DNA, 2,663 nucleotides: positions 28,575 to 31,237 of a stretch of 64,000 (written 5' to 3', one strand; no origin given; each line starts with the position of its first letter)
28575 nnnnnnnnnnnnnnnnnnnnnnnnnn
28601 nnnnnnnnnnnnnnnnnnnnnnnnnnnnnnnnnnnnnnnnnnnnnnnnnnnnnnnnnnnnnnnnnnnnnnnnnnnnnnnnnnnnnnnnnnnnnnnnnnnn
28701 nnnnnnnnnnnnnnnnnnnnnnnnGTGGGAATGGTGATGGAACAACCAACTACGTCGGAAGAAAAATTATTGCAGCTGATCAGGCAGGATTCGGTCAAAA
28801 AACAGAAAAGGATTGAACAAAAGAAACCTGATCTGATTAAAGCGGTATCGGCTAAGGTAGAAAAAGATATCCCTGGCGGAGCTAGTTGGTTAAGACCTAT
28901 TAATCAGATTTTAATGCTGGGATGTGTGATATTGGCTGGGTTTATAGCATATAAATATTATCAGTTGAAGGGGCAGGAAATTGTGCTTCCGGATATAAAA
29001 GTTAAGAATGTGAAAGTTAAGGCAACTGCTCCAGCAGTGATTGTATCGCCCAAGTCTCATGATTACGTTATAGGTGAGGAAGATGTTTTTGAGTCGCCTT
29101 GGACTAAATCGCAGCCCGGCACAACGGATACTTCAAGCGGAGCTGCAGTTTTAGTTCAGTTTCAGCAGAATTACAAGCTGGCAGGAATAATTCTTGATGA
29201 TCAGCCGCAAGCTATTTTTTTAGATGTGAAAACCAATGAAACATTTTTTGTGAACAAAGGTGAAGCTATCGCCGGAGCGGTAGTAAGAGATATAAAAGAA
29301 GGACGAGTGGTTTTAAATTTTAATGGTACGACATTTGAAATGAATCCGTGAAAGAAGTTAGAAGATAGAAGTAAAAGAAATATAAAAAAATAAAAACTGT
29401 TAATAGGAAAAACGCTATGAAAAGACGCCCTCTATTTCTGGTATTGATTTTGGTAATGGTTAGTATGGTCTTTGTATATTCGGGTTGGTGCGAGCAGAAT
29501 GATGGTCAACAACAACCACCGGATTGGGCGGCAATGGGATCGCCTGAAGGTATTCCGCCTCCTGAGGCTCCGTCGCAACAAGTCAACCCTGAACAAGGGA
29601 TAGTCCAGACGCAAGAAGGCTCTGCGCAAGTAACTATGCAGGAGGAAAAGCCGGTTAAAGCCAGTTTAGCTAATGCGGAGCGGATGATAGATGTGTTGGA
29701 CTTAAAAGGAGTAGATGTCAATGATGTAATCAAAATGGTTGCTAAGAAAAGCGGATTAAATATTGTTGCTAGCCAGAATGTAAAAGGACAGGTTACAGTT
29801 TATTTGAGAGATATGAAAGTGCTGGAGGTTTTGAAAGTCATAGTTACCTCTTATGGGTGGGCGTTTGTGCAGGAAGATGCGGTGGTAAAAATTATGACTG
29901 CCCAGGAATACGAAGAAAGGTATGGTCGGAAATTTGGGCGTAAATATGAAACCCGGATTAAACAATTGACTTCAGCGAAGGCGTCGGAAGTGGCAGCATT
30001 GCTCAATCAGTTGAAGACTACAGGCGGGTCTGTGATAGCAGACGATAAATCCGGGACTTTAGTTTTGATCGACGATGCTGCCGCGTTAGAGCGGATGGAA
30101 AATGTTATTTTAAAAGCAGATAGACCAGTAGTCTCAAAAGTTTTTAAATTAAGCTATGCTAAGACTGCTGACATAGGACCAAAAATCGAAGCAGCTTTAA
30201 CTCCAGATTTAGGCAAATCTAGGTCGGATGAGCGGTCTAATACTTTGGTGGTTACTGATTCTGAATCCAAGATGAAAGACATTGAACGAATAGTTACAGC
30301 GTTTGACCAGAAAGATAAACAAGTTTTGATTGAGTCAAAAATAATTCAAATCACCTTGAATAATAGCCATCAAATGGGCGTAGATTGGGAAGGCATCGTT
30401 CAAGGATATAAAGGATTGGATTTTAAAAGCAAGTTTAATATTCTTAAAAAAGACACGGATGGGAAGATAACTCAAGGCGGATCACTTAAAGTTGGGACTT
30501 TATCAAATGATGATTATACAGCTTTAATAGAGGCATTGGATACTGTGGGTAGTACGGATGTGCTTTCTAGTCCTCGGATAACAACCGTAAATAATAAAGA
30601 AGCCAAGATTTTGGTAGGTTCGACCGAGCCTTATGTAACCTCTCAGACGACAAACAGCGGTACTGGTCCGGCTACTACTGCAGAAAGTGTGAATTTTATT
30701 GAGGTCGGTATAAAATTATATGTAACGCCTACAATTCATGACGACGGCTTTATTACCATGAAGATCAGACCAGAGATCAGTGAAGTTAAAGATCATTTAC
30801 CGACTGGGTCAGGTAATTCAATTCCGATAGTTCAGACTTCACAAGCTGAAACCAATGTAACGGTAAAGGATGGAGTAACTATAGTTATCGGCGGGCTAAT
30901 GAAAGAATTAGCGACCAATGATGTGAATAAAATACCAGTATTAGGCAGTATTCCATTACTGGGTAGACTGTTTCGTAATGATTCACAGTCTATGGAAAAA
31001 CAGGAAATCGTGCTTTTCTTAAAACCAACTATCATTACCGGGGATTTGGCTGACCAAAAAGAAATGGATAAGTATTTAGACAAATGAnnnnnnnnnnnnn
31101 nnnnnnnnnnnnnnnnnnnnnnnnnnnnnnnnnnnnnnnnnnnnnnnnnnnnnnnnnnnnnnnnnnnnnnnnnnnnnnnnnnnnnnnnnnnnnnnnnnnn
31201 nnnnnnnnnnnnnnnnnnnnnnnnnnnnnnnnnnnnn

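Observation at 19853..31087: Contiguous 12-gene secretion/pilus operon that mixes T2SS (GspG-K pseudopilins) with MSHA/T4aP-type assembly parts and lacks a prepilin peptidase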

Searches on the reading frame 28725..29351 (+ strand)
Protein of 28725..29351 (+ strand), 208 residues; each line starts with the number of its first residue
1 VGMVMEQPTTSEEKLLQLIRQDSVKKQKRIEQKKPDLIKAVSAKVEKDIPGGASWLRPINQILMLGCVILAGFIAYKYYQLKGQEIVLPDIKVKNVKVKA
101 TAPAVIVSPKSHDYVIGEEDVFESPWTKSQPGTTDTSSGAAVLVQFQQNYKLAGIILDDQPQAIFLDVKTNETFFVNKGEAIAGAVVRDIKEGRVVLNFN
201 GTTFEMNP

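Call 5: search_protein_families(library=pfam, proteins=[window:28725-29351:+], max_evalue=0.01)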
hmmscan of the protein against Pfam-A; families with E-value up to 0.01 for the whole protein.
window:28725-29351:+ (208 aa): 1 family
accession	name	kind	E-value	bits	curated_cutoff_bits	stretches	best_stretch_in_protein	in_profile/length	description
PF16537.11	T2SSB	-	0.0065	16.6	28.4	0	177-207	28-59/60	Type II secretion system protein B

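Call 7: search_protein_families(library=ncbifam, proteins=[window:28725-29351:+], max_evalue=0.01)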
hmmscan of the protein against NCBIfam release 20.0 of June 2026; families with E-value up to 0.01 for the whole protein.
window:28725-29351:+ (208 aa): 2 families
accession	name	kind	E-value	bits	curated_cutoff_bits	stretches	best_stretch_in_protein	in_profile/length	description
TIGR01713.1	typeII_sec_gspC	equivalog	0.0052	16.4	101.6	0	148-205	81-141/259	type II secretion system protein GspC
NF041515.1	GspC_delta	equivalog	0.0069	16.2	150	1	68-203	13-157/311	type II secretion system protein GspC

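Call 29: search_solved_structures(query=A2, max_evalue=10, show_alignments=2)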
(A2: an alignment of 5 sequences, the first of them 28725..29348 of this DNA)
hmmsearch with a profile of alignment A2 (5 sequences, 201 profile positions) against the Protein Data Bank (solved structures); distinct sequences matched with E-value up to 10: 2.
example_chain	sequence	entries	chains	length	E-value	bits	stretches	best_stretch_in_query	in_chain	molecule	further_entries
3oss_C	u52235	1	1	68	0.37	13.6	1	142-195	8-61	TYPE 2 SECRETION SYSTEM, GSPC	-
1sgo_A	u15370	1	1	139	0.64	12.8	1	38-108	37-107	Protein C14orf129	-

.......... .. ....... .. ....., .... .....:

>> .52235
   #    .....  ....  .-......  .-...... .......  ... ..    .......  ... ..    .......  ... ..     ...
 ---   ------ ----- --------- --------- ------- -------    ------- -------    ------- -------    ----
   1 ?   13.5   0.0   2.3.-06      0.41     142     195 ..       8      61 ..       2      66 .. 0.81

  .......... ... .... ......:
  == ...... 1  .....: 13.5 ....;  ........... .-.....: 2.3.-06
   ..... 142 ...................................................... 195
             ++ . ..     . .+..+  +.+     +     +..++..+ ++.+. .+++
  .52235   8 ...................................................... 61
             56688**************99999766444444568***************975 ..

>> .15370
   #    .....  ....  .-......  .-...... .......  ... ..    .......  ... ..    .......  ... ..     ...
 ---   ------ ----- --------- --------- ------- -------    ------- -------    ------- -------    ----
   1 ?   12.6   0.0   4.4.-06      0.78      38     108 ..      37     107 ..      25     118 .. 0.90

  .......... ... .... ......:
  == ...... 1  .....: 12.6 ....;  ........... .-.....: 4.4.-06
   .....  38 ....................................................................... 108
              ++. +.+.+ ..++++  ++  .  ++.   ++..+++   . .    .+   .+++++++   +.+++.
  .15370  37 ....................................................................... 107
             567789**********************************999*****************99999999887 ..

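Call 55: find_homologous_proteins(query=A2, max_evalue=0.01)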
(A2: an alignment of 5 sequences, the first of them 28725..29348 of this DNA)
Query A2 (5 sequences) (208 aa, profile of the alignment): 32 proteins with E <= 0.01 among 2686 candidates.
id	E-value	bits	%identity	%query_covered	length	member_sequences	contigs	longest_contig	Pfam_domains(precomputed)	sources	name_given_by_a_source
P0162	5.6e-85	302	100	98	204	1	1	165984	-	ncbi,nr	ncbi:MAG: hypothetical protein HQL25_00175 [Candidatus Omnitrophica bacterium]|nr:hypothetical prote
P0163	1.5e-66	242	29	71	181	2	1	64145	-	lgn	-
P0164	6.0e-60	220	27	75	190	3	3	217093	-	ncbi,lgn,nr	ncbi:MAG: hypothetical protein H6755_03300 [Candidatus Omnitrophica bacterium]|nr:hypothetical prote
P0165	5.4e-51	191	31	74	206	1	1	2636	-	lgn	-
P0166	3.6e-50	188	33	98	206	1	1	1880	-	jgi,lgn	-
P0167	2.1e-48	183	24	97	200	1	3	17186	-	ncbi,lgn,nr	ncbi:MAG: hypothetical protein KKD07_01365 [Candidatus Omnitrophica bacterium]|nr:hypothetical prote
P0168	3.0e-48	182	34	98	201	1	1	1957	-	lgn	-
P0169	7.4e-47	178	34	98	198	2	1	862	-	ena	-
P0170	8.4e-46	174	32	88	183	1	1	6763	PF11356.15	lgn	-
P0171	1.4e-45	173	34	96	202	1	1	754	PF11356.15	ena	-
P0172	7.9e-43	164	31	98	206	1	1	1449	-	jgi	-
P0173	3.8e-42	162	31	96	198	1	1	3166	-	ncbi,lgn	-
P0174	1.0e-41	161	30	97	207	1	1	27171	-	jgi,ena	-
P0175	1.0e-40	158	35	95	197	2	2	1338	-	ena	-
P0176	9.7e-40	154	33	97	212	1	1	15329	-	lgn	-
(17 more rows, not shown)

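Call 59: search_solved_structures(query=A4, max_evalue=10, show_alignments=2)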
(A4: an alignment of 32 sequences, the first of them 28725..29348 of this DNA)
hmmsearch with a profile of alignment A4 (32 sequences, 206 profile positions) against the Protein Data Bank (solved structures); distinct sequences matched with E-value up to 10: 3.
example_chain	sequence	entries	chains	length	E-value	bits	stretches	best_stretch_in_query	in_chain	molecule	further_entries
3oss_C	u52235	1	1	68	0.0019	21.2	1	147-200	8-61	TYPE 2 SECRETION SYSTEM, GSPC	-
3jc8_Pa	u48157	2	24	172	0.92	12.4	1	93-166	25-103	PilP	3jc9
8qkd_A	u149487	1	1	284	3.5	10.5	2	20-109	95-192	sc-CC-5-24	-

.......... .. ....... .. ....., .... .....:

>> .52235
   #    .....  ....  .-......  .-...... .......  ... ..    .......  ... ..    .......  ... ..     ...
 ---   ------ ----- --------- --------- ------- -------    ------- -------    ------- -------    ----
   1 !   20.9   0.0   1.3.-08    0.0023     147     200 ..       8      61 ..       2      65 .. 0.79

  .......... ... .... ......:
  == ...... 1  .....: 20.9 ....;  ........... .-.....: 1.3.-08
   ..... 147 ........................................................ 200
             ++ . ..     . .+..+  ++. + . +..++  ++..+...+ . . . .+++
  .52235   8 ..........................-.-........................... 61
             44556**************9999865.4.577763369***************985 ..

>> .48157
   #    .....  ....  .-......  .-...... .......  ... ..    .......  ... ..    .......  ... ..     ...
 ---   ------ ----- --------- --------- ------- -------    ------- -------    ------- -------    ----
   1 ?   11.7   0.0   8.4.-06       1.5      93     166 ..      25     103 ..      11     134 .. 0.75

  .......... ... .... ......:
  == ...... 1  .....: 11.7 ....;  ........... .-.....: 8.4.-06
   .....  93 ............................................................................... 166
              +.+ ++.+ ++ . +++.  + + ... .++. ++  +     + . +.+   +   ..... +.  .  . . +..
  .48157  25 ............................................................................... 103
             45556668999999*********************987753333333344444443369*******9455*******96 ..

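Call 60: search_protein_families(library=pfam, alignment_id=A4, max_evalue=0.01)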
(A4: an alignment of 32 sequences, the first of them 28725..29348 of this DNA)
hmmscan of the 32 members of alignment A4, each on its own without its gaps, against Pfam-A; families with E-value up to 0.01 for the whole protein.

A. member 1, window:28725-29348:+ (208 aa): 1 family
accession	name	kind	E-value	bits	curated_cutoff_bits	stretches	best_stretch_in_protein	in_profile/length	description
PF16537.11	T2SSB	-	0.0065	16.6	28.4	0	177-207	28-59/60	Type II secretion system protein B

B. families by the number of members that match (of 32 scanned): 3 families
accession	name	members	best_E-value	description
PF11356.14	T2SSC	14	3e-07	Type II secretion system protein C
PF16537.11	T2SSB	3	0.0011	Type II secretion system protein B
PF06682.17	SARAF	1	0.00076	SOCE-associated regulatory factor of calcium homoeostasis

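Call 62: predict_structure(alignment_id=A4)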
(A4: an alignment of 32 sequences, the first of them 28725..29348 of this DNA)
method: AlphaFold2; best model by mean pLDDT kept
length: 208 residues; sequences in the alignment: 32
mean_pLDDT: 70.6   pTM: 0.35
mean pLDDT of the five models: 70.6, 70.0, 69.7, 69.6, 69.5
residues with pLDDT >= 90: 68; 70-90: 39; 50-70: 52; < 50: 49
segments of 3 or more residues with pLDDT < 50: 1-3, 34-37, 39-46, 90-116, 131-135
pLDDT, mean of each block of 10 residues (from residue 1): 60 77 62 48 46 74 94 90 58 41 40 47 58 52 85 93 94 94 92 92 89
secondary structure, 60 per line:
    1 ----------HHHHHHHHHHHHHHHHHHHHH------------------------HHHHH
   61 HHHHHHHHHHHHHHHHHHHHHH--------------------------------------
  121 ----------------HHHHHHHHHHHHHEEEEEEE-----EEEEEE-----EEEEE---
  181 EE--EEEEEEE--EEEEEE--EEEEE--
elements in order: H11-31 H56-82 H137-149 E150-156 E162-167 E173-177 E185-191 E194-199 E202-206

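Call 64: fold_search(model_id=the predicted structure, library=pdb)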
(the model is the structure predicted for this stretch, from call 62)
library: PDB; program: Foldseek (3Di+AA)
matches with E <= 10: 515; with E <= 0.001: 0
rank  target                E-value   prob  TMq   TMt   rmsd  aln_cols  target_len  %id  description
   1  7oio_MODEL_1_A        3.1e-03  1.00  0.25  0.35  15.5       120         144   19  Solution structure of Legionella pneumophila LspC (released 2022-06-01)
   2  3oss_C                3.7e-03  1.00  0.26  0.80   1.5        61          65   23  The crystal structure of enterotoxigenic Escherichia coli GspC-GspD complex from the type II secretion system (released 2011-08-03)
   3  6hcg_e                2.9e-02  1.00  0.25  0.69   2.0        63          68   21  Klebsiella pneumoniae type II secretion system outer membrane complex. PulD, PulS and PulC HR domain. (released 2019-11-27)
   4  2lnv_MODEL_1_A        3.9e-02  1.00  0.22  0.41   2.4        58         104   31  Solution structure of GspC-HR of typeII secretion system (released 2012-01-25)
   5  4wfw                  1.1e-01  1.00  0.23  0.53   2.4        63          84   19  The crystal structure of Dickeya dadantii GspB from the type 2 secretion system (released 2015-09-30)
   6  2m3x_MODEL_1_A        1.6e-01  0.51  0.15  0.19   8.4        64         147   12  Solution structure of Ph1500: a homohexameric protein centered on a 12-bladed beta-propeller (released 2014-01-29)
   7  4uzr_A                1.7e-01  0.25  0.12  0.16   9.3        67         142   13  Crystal Structure of Pyrococcus horikoshii Ph1500 (released 2015-10-07)
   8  2y4y_B                2.0e-01  1.00  0.25  0.63   2.5        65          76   12  Structure of a domain from the type IV pilus biogenesis lipoprotein PilP, from Pseudomonas aeruginosa (released 2012-01-18)
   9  7a7b_G                4.1e-01  0.15  0.12  0.10  20.0       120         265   12  Bacillithiol Disulfide Reductase Bdr (YpdA) from Staphylococcus aureus (released 2020-12-30)
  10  2ivw_MODEL_1_A        4.6e-01  0.75  0.22  0.39   9.9        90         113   16  The solution structure of a domain from the Neisseria meningitidis PilP pilot protein. (released 2007-02-13)
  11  8qlx                  4.6e-01  0.44  0.14  0.20  14.7        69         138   13  Magnaporthe grisea Woronin Body Major protein crystallized in cellulo (released 2024-10-02)
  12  4av2_M                4.9e-01  0.90  0.22  0.52   5.4        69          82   13  Single particle electron microscopy of PilQ dodecameric complexes from Neisseria meningitidis. (released 2012-10-17)
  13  8cd4                  4.9e-01  0.41  0.14  0.20  14.5        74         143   12  structure of HEX-1 from N. crassa crystallized in cellulo (cytosol), diffracted at 100K and resolved using CrystFEL (released 2024-02-21)
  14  1khi                  5.5e-01  0.30  0.13  0.18  15.5        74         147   14  CRYSTAL STRUCTURE OF HEX1 (released 2002-11-30)
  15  7asi                  5.8e-01  0.35  0.14  0.20  14.7        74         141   12  Fixed-target serial femtosecond crystallography using in cellulo grown Neurospora crassa HEX-1 microcrystals. (Chips 1+2 (released 2021-06-23)
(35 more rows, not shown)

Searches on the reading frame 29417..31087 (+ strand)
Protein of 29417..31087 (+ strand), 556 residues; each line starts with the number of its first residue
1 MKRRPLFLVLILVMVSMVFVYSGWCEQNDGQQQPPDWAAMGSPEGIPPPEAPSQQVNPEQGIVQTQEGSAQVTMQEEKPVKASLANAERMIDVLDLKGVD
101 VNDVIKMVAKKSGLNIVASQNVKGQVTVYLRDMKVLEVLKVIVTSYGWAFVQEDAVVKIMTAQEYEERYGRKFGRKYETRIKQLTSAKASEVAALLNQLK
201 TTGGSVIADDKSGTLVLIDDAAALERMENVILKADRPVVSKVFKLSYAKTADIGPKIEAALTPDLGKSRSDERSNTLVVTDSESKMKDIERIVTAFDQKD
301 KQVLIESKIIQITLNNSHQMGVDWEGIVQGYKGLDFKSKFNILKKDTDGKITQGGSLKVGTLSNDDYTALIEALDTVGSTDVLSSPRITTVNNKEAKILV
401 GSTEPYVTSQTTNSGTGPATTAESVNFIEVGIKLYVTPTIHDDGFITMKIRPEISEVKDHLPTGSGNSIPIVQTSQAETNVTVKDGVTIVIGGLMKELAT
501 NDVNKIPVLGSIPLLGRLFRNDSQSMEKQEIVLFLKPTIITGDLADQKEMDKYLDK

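Call 5: search_protein_families(library=pfam, proteins=[window:29417-31087:+], max_evalue=0.01)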
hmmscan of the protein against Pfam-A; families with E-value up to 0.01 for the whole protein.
window:29417-31087:+ (556 aa): 3 families
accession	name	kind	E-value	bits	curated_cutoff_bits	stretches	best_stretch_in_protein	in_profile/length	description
PF00263.26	Secretin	-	2.1e-49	167.8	27.5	1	373-540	1-168/169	Bacterial type II and III secretion system protein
PF03958.22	Secretin_N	-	6.4e-20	71.6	28.2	2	180-237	2-66/69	Bacterial type II/III secretion system short domain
PF21305.2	type_II_gspD_N0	-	6.6e-08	32.7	27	1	94-159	1-71/71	GspD-like, N0 domain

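Call 7: search_protein_families(library=ncbifam, proteins=[window:29417-31087:+], max_evalue=0.01)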
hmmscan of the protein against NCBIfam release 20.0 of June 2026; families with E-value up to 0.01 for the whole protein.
window:29417-31087:+ (556 aa): 10 families
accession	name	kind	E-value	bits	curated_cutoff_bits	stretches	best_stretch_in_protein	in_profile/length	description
TIGR02517.1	type_II_gspD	equivalog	7.1e-82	275.8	351.35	2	270-543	305-593/600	type II secretion system secretin GspD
TIGR02515.1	IV_pilus_PilQ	subfamily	1.5e-71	241.6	284.35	2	239-540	98-427/428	type IV pilus secretin PilQ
TIGR02519.1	pilus_MshL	equivalog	1.1e-60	205.1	250.2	1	276-540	9-290/290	pilus (MSHA type) biogenesis protein MshL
NF010083.0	PRK13568.1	equivalog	2.6e-48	164.9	554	2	239-541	122-418/419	DNA uptake porin HofQ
TIGR02516.1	type_III_yscC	equivalog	6e-41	140.5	238.45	2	267-541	200-462/463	type III secretion system outer membrane ring subunit SctC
NF007851.2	PRK10560.1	exception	1.2e-38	133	598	2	230-541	109-410/412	DNA uptake porin HofQ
NF011873.0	PRK15346.1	equivalog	1.4e-29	103.1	524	1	270-535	240-488/499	EscC/YscC/HrcC family type III secretion system outer membrane ring protein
NF042912.1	Amuc_1098_fam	equivalog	7.2e-27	93.8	750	2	468-540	724-796/805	Amuc_1098 family type IV pilus outer membrane protein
TIGR02520.1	pilus_B_mal_scr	equivalog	3.7e-22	78.6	287.65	1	243-501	214-479/513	PilN family type IVB pilus formation outer membrane protein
NF047931.1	antiphage_GapS1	subfamily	0.00067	18.6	320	1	156-332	244-425/455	GapS1 family protein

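Call 56: search_solved_structures(query=window:29417-31084:+, max_evalue=1e-10)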
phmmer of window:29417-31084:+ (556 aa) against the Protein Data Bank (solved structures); distinct sequences matched with E-value up to 1e-10: 20.
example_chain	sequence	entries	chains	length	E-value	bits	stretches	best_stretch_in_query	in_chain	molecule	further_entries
5wln_G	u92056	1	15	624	1.5e-42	149.3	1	268-542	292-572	Type II secretion system protein D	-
6hcg_A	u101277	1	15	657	7.3e-42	147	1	205-541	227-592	Type II secretion system protein D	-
6i1x_A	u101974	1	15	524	3.6e-39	138.1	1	269-541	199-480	Type II secretion system protein D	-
5wq8_A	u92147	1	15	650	3.3e-38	135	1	361-546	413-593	Type II secretion system protein D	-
5wq9_A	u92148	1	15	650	1.9e-37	132.4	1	361-546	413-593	Type II secretion system protein D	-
5wq7_A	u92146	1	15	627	4.5e-37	131.2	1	269-544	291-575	Putative type II secretion system protein D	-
5zdh_A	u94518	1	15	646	5.7e-37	130.9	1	358-547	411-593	Type II secretion system protein D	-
3jc8_Qa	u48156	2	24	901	4.5e-36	127.9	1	371-541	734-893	PilQ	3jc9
9x0w_A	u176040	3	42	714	5.5e-35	124.3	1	369-541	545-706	Fimbrial assembly protein PilQ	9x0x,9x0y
6ve2_A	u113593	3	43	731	6.1e-35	124.2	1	369-541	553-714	Fimbrial assembly protein PilQ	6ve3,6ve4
6i1y_A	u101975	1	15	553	8.7e-35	123.7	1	362-546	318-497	General secretion pathway protein GspD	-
9k8v_A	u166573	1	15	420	1.9e-34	122.6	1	362-546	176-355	General secretion pathway protein D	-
5w68_A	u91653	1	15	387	2e-32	115.9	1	358-547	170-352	Putative type II secretion protein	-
6w6m_A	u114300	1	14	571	1.3e-31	113.2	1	237-540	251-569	Type IV pilus secretin PilQ family protein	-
4av2_A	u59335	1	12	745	1e-30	110.3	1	266-540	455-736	TYPE IV PILUS BIOGENESIS AND COMPETENCE PROTEIN PILQ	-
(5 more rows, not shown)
